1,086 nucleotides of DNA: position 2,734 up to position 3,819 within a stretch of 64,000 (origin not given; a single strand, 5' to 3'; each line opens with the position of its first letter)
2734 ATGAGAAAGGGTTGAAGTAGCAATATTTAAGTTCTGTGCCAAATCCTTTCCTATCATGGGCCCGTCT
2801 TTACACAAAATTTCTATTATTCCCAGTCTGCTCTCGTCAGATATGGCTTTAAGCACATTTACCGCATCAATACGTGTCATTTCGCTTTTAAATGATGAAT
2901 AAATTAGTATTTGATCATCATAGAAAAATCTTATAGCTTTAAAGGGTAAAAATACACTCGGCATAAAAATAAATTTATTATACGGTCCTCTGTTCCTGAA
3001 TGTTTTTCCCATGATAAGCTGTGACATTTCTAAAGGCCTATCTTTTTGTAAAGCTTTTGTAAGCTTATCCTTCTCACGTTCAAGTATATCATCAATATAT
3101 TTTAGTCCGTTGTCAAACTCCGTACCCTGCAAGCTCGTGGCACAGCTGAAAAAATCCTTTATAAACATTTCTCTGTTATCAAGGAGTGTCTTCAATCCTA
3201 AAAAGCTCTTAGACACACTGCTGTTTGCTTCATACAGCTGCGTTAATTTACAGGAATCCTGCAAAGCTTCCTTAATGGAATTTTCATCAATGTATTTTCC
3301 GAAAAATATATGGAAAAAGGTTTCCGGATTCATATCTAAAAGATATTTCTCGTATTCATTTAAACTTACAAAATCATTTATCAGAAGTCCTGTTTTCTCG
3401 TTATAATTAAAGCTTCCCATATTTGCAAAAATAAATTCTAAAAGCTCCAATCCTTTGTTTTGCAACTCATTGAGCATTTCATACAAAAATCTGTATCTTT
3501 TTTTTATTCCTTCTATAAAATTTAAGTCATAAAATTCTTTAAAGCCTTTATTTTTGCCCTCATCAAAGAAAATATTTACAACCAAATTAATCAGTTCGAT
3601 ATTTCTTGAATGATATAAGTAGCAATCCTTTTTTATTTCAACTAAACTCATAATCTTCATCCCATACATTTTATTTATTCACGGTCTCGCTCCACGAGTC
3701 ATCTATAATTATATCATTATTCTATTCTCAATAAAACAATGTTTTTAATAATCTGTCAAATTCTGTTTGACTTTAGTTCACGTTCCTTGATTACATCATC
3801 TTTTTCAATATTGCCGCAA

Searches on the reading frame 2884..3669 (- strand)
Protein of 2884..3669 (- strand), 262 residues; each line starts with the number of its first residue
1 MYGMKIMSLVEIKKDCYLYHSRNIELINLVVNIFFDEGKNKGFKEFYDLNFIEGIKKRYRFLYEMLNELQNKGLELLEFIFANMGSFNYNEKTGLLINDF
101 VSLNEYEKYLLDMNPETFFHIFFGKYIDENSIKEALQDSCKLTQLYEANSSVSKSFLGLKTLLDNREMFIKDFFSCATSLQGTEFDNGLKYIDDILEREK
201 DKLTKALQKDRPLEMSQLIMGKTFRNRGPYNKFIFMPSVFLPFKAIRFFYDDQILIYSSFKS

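Call 27: search_protein_families(library=pfam, proteins=[window:2884-3669:-], max_evalue=1)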
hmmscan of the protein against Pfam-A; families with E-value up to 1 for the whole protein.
window:2884-3669:- (262 aa): 2 families
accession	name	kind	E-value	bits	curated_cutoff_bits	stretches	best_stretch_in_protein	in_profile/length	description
PF23937.1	DUF7272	-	0.053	13.5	27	1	10-68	121-179/196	Family of unknown function (DUF7272)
PF23800.1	DUF7176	-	0.11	13.4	27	1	191-249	21-78/94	Family of unknown function (DUF7176)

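Call 40: predict_structure(alignment_id=A2)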
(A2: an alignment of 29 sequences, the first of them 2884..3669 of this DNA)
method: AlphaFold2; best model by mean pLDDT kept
length: 262 residues; sequences in the alignment: 29
mean_pLDDT: 90.3   pTM: 0.88
mean pLDDT of the five models: 90.3, 90.2, 90.0, 89.8, 89.8
residues with pLDDT >= 90: 201; 70-90: 42; 50-70: 16; < 50: 3
segments of 3 or more residues with pLDDT < 50: 1-3
pLDDT, mean of each block of 10 residues (from residue 1): 64 94 95 85 91 96 96 93 59 74 94 97 95 98 97 96 98 98 92 87 94 95 91 94 92 92 60
secondary structure, 60 per line:
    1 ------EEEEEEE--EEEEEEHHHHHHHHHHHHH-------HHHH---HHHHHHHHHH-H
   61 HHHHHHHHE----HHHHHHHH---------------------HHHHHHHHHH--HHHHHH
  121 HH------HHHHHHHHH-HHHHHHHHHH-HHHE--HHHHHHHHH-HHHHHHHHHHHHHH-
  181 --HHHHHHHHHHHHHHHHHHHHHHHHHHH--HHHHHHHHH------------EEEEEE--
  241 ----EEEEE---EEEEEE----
elements in order: E7-13 E16-21 H22-34 H42-45 H49-58 H60-68 H74-81 H103-112 H115-122 H129-137 H139-148 H156-164 H166-179 H183-209 H212-220 E233-238 E245-249 E253-258

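Call 50: search_protein_representatives(alignment_id=A2)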
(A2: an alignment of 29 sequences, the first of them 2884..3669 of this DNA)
Query: 29 sequences, 243 profile positions. Proteins with E-value up to 0.001 (for the whole library): 169; up to 1e-10: 118; up to 1e-30: 51. The best 150 are listed.
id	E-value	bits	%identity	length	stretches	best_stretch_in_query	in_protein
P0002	3.1e-90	318.7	-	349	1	1-242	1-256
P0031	2.1e-85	302.9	-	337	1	1-242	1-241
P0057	2.2e-80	286.5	-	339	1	3-243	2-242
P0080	1.4e-72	261.0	-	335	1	1-242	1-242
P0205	1.9e-72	260.5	-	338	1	4-241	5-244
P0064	9.9e-72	258.1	-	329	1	4-243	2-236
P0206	3.2e-69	249.9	-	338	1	1-242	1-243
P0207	4.9e-68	246.0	-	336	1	3-241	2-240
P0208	3.5e-66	240.0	-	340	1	1-241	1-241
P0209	1.6e-63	231.3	-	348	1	1-242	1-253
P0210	1.7e-63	231.1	-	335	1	1-242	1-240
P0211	3.8e-62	226.8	-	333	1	3-242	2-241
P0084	7.0e-62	225.9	-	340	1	1-242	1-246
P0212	4.2e-59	216.8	-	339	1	1-242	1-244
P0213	4.3e-58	213.5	-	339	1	5-240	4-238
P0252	2.1e-27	113.0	-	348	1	9-242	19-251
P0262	1.1e-22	97.6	-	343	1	14-236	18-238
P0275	2.2e-19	86.7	-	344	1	6-232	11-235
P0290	3.4e-16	76.3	-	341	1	15-233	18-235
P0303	1.6e-13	67.6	-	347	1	5-224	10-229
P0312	1.7e-11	60.9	-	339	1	9-232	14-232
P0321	2.6e-09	53.7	-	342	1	12-234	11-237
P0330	3.2e-08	50.2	-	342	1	11-234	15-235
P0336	1.1e-07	48.4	-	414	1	9-198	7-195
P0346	3.4e-06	43.6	-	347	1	68-232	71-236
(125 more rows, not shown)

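Call 53: search_protein_families(library=pfam, proteins=[P0252, P0262, P0275, P0290, P0303, P0312, P0321, P0330, P0336, P0346], max_evalue=0.01)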
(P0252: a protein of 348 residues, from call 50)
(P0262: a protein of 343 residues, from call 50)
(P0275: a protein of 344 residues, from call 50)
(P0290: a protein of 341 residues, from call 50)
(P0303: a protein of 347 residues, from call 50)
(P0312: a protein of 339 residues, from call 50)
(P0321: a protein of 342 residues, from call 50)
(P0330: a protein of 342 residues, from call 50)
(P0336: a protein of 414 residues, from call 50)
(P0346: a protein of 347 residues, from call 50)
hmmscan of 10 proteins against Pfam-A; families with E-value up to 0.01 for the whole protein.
P0252 (348 aa): 7 families
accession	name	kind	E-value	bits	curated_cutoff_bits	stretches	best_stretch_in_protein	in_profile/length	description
PF12840.13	HTH_20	-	1.8e-10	41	27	1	271-316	2-48/51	Helix-turn-helix domain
PF01022.26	HTH_5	-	3.5e-09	36.8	22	1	272-316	1-45/47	Bacterial regulatory protein, arsR family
PF10007.15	DUF2250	-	8.2e-06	26.3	24.4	1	269-329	4-65/93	Uncharacterized protein conserved in archaea (DUF2250)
PF08279.18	HTH_11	-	0.00013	22.2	25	1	275-320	2-49/55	HTH domain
PF19361.4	DUF5937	-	0.00032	20.4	27.1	0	18-65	13-60/267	Family of unknown function (DUF5937)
PF13412.12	HTH_24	-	0.003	17.5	21.9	0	272-316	2-47/48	Winged helix-turn-helix DNA-binding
PF24038.1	DUF7347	-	0.0081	16.8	27.6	0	266-311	4-53/77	Domain of unknown function (DUF7347)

P0262 (343 aa): 11 families
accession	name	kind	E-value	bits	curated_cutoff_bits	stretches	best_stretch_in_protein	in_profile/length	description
PF01022.26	HTH_5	-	1.4e-08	34.9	22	1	266-310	1-45/47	Bacterial regulatory protein, arsR family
PF12840.13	HTH_20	-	3.6e-07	30.5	27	1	264-311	1-49/51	Helix-turn-helix domain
PF10007.15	DUF2250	-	1.9e-05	25.2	24.4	1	263-336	4-78/93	Uncharacterized protein conserved in archaea (DUF2250)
PF01371.25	Trp_repressor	-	2e-05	25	27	0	86-135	3-52/88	Trp repressor protein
PF13412.12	HTH_24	-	2.8e-05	24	21.9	1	266-310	2-47/48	Winged helix-turn-helix DNA-binding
PF08279.18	HTH_11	-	8.8e-05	22.8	25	1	269-312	2-47/55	HTH domain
PF19361.4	DUF5937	-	0.00053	19.7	27.1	1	3-50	5-51/267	Family of unknown function (DUF5937)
PF12802.13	MarR_2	-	0.0011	19.5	27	1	269-311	7-51/61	MarR family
PF13601.12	HTH_34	-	0.0017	18.9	27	1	269-319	2-53/80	Winged helix DNA-binding domain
PF24266.1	HTH_HVO_0163_N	-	0.0039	17.7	31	1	267-329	2-66/70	HVO_0163, N-terminal HTH domain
PF13545.12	HTH_Crp_2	-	0.0094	16.3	27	0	284-312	26-55/70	Crp-like helix-turn-helix domain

P0275 (344 aa): 5 families
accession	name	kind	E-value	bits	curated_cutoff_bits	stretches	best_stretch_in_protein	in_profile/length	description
PF01022.26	HTH_5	-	9e-10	38.7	22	1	267-312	1-46/47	Bacterial regulatory protein, arsR family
PF12840.13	HTH_20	-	0.00027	21.3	27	1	265-313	1-50/51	Helix-turn-helix domain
PF13545.12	HTH_Crp_2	-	0.0017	18.7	27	1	286-315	27-55/70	Crp-like helix-turn-helix domain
PF03962.21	Mnd1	-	0.0033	18.1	23.5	0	281-322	15-56/60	Mnd1 HTH domain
PF08279.18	HTH_11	-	0.0068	16.7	25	0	271-309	3-43/55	HTH domain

P0290 (341 aa): 5 families
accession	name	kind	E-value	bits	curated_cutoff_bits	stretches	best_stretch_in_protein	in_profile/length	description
PF01022.26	HTH_5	-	2.9e-10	40.3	22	1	264-309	1-46/47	Bacterial regulatory protein, arsR family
PF12840.13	HTH_20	-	6.3e-09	36.1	27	1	262-310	1-50/51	Helix-turn-helix domain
PF13412.12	HTH_24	-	0.00045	20.2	21.9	1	283-309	22-48/48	Winged helix-turn-helix DNA-binding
PF08279.18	HTH_11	-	0.0011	19.2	25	1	267-307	2-44/55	HTH domain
PF13601.12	HTH_34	-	0.002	18.7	27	1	267-309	2-45/80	Winged helix DNA-binding domain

P0303 (347 aa): 10 families
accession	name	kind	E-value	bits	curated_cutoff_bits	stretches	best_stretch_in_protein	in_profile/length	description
PF01022.26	HTH_5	-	5.6e-09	36.2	22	1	271-316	1-46/47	Bacterial regulatory protein, arsR family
PF08279.18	HTH_11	-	2.6e-05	24.4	25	1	274-318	2-49/55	HTH domain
PF12840.13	HTH_20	-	5.1e-05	23.6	27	1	269-317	1-50/51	Helix-turn-helix domain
PF01047.28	MarR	-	0.00013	22.3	24.6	1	273-320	4-52/59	MarR family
PF25213.1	HVO_A0261_N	-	0.00044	20.5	35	1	273-319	12-58/86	HVO_A0261 N-terminal domain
PF10007.15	DUF2250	-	0.0011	19.5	24.4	1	271-332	7-69/93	Uncharacterized protein conserved in archaea (DUF2250)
PF13412.12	HTH_24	-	0.0014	18.6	21.9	1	271-316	2-48/48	Winged helix-turn-helix DNA-binding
PF12802.13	MarR_2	-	0.0036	17.9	27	1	273-321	6-56/61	MarR family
PF01371.25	Trp_repressor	-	0.0047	17.4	27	0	273-313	37-77/88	Trp repressor protein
PF12965.13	DUF3854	-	0.0074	16.6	23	0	101-138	71-108/130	Domain of unknown function (DUF3854)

P0312 (339 aa): 7 families
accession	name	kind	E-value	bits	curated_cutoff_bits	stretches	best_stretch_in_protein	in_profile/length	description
PF01022.26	HTH_5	-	3.4e-11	43.3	22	1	264-309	1-46/47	Bacterial regulatory protein, arsR family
PF12840.13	HTH_20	-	2e-07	31.3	27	1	262-310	1-50/51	Helix-turn-helix domain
PF03962.21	Mnd1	-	0.00035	21.2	23.5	1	277-319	14-56/60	Mnd1 HTH domain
PF08279.18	HTH_11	-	0.00044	20.5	25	1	267-305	2-42/55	HTH domain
PF14394.12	DUF4423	-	0.00094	19.5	30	1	250-317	5-75/165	Domain of unknown function (DUF4423)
PF13545.12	HTH_Crp_2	-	0.0028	18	27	1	283-311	27-56/70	Crp-like helix-turn-helix domain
PF12802.13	MarR_2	-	0.0039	17.7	27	1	282-311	24-53/61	MarR family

P0321 (342 aa): 10 families
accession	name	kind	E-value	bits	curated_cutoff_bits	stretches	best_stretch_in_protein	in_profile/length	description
PF01022.26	HTH_5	-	4.3e-12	46.2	22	1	267-312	1-46/47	Bacterial regulatory protein, arsR family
PF12840.13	HTH_20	-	1.1e-09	38.6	27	1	266-313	2-50/51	Helix-turn-helix domain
PF10007.15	DUF2250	-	0.00034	21.1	24.4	1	264-329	4-70/93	Uncharacterized protein conserved in archaea (DUF2250)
PF13545.12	HTH_Crp_2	-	0.0022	18.4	27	1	282-317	23-57/70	Crp-like helix-turn-helix domain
PF12802.13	MarR_2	-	0.0025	18.4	27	1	273-311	10-50/61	MarR family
PF09339.16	HTH_IclR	-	0.0027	17.9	22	1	285-311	22-48/52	IclR helix-turn-helix domain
PF01978.25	TrmB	-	0.0031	17.8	25.6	0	275-323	16-64/68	Sugar-specific transcriptional regulator TrmB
PF13412.12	HTH_24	-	0.004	17.1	21.9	0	285-311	21-47/48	Winged helix-turn-helix DNA-binding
PF25212.1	HVO_A0114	-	0.0056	16.9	27.6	0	267-321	21-76/84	HVO_A0114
PF01726.22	LexA_DNA_bind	-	0.0075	16.5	23.7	0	285-317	29-62/65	LexA DNA binding domain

P0330 (342 aa): 8 families
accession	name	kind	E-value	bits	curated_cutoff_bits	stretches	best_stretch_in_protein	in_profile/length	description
PF01022.26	HTH_5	-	9.3e-11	41.9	22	1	265-310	1-46/47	Bacterial regulatory protein, arsR family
PF19361.4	DUF5937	-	2.2e-08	34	27.1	1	13-202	14-207/267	Family of unknown function (DUF5937)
PF12840.13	HTH_20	-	2.3e-06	27.9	27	1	264-311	2-50/51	Helix-turn-helix domain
PF13412.12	HTH_24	-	1.2e-05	25.2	21.9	1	265-310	2-48/48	Winged helix-turn-helix DNA-binding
PF10007.15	DUF2250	-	0.00016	22.2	24.4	1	262-332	4-74/93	Uncharacterized protein conserved in archaea (DUF2250)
PF13545.12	HTH_Crp_2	-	0.00067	20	27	1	284-328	27-68/70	Crp-like helix-turn-helix domain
PF12802.13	MarR_2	-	0.0037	17.8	27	1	270-312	9-53/61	MarR family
PF08279.18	HTH_11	-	0.006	16.9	25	0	269-308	3-44/55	HTH domain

P0336 (414 aa): 7 families
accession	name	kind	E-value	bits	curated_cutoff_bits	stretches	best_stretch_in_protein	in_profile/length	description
PF12840.13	HTH_20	-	6.6e-08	32.9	27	1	336-385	1-50/51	Helix-turn-helix domain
PF01022.26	HTH_5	-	1.1e-07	32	22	1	338-384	1-46/47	Bacterial regulatory protein, arsR family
PF13412.12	HTH_24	-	2.8e-05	24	21.9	1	338-383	2-47/48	Winged helix-turn-helix DNA-binding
PF24037.1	DUF7346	-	0.0012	19.5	28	1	337-404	68-135/139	Family of unknown function (DUF7346)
PF01047.28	MarR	-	0.0012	19.1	24.6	1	340-384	4-48/59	MarR family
PF24034.1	DUF7343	-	0.004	17.4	27.6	1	336-384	2-49/62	Domain of unknown function (DUF7343)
PF01978.25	TrmB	-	0.0056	16.9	25.6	0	350-397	19-66/68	Sugar-specific transcriptional regulator TrmB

P0346 (347 aa): 10 families
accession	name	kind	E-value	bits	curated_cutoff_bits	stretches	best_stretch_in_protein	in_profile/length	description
PF01022.26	HTH_5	-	4.1e-10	39.8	22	1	270-314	2-46/47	Bacterial regulatory protein, arsR family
PF12840.13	HTH_20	-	3.8e-06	27.2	27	1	267-315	1-50/51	Helix-turn-helix domain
PF12802.13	MarR_2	-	5.7e-06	26.8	27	1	275-319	10-58/61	MarR family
PF13545.12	HTH_Crp_2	-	5e-05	23.6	27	1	287-327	26-68/70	Crp-like helix-turn-helix domain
PF25213.1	HVO_A0261_N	-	0.00035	20.8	35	1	270-317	11-58/86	HVO_A0261 N-terminal domain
PF01047.28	MarR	-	0.00053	20.3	24.6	1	287-314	21-48/59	MarR family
PF13412.12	HTH_24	-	0.0007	19.6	21.9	1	287-314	21-48/48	Winged helix-turn-helix DNA-binding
PF08279.18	HTH_11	-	0.00084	19.6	25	0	286-311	18-43/55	HTH domain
PF09339.16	HTH_IclR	-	0.00084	19.5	22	1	287-316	22-51/52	IclR helix-turn-helix domain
PF10007.15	DUF2250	-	0.0028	18.2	24.4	1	269-320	7-59/93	Uncharacterized protein conserved in archaea (DUF2250)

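Call 62: search_protein_families(library=pfam, alignment_id=A4, max_evalue=0.01)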
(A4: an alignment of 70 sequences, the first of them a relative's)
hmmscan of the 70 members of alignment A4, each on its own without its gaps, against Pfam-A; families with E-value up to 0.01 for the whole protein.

A. member 1, P0330 (342 aa): 8 families
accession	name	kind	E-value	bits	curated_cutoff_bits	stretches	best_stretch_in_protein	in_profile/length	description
PF01022.26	HTH_5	-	9.3e-11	41.9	22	1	265-310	1-46/47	Bacterial regulatory protein, arsR family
PF19361.4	DUF5937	-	2.2e-08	34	27.1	1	13-202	14-207/267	Family of unknown function (DUF5937)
PF12840.13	HTH_20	-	2.3e-06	27.9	27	1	264-311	2-50/51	Helix-turn-helix domain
PF13412.12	HTH_24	-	1.2e-05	25.2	21.9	1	265-310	2-48/48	Winged helix-turn-helix DNA-binding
PF10007.15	DUF2250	-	0.00016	22.2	24.4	1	262-332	4-74/93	Uncharacterized protein conserved in archaea (DUF2250)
PF13545.12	HTH_Crp_2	-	0.00067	20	27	1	284-328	27-68/70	Crp-like helix-turn-helix domain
PF12802.13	MarR_2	-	0.0037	17.8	27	1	270-312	9-53/61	MarR family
PF08279.18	HTH_11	-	0.006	16.9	25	0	269-308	3-44/55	HTH domain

B. families by the number of members that match (of 70 scanned): 62 families (the first 25 are shown)
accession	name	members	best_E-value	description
PF01022.26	HTH_5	70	5.1e-14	Bacterial regulatory protein, arsR family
PF12840.13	HTH_20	70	3.9e-11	Helix-turn-helix domain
PF08279.18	HTH_11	58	3.2e-07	HTH domain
PF13412.12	HTH_24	48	3.7e-11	Winged helix-turn-helix DNA-binding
PF10007.15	DUF2250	45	5.8e-07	Uncharacterized protein conserved in archaea (DUF2250)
PF12802.13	MarR_2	42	1.1e-06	MarR family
PF13545.12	HTH_Crp_2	37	1.3e-05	Crp-like helix-turn-helix domain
PF01978.25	TrmB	30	3.5e-05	Sugar-specific transcriptional regulator TrmB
PF01047.28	MarR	25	2.6e-07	MarR family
PF25213.1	HVO_A0261_N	19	3e-06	HVO_A0261 N-terminal domain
PF25212.1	HVO_A0114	18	6e-06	HVO_A0114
PF13601.12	HTH_34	18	9.1e-05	Winged helix DNA-binding domain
PF19361.4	DUF5937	17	2.1e-08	Family of unknown function (DUF5937)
PF01325.25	Fe_dep_repress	16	5.8e-05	Iron dependent repressor, N-terminal DNA binding domain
PF01726.22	LexA_DNA_bind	14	1.4e-05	LexA DNA binding domain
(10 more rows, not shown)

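Call 64: find_encoding_contigs(protein=P0330, flank=5000, max_places=3)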
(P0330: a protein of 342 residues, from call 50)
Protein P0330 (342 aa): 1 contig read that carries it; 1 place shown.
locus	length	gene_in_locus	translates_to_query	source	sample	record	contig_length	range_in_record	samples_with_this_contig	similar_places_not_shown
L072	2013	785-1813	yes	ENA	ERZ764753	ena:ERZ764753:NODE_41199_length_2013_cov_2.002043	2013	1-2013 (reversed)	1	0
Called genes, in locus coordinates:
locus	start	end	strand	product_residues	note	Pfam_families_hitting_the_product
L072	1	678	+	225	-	?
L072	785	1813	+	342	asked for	PF19361:DUF5937, PF01022:HTH_5, PF12840:HTH_20 (weak), PF13412:HTH_24 (faint)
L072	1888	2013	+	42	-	?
